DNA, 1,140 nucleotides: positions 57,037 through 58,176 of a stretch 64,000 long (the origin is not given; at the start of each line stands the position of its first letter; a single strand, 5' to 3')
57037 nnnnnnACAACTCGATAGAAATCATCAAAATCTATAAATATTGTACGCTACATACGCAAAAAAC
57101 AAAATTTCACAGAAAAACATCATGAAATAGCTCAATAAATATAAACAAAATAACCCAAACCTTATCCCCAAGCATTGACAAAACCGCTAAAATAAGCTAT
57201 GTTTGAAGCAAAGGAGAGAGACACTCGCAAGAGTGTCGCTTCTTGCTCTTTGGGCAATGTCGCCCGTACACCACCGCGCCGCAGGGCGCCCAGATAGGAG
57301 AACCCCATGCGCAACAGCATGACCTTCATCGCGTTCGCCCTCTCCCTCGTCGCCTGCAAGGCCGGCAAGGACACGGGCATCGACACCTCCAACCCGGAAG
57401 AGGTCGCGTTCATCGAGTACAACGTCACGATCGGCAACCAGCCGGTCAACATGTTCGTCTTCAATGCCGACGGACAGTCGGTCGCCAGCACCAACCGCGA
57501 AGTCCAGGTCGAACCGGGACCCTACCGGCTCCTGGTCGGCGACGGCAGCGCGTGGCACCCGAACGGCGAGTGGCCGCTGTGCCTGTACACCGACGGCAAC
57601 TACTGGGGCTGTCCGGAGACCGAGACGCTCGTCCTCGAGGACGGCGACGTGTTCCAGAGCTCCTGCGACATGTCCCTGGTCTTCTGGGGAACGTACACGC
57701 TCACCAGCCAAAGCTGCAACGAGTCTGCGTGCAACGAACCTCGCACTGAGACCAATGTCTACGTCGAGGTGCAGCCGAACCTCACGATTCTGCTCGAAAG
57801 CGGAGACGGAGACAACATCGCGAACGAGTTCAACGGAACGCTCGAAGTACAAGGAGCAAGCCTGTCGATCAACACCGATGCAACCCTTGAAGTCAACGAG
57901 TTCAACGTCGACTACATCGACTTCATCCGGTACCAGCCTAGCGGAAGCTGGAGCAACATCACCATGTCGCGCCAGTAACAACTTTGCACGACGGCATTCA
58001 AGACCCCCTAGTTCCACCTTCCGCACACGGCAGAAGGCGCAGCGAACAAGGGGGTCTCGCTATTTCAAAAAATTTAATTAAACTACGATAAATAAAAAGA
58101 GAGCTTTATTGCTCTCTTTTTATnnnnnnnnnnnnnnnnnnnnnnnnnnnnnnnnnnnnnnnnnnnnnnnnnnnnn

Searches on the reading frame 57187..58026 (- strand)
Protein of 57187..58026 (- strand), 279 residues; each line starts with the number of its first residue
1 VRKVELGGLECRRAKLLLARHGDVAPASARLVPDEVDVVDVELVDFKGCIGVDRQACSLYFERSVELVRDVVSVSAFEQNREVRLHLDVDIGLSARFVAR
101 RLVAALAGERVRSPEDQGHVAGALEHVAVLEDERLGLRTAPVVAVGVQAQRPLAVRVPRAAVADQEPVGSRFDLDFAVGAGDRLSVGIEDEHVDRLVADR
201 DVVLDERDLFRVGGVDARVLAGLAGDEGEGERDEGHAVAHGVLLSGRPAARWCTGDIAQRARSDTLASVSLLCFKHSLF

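Call 17: search_protein_families(library=pfam, proteins=[window:57187-58026:-], max_evalue=1)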
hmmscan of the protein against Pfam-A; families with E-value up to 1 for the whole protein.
window:57187-58026:- (279 aa): 1 family
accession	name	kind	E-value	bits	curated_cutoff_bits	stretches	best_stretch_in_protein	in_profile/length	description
PF01841.26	Transglut_core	-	0.14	12.9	23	1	209-254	64-105/108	Transglutaminase-like superfamily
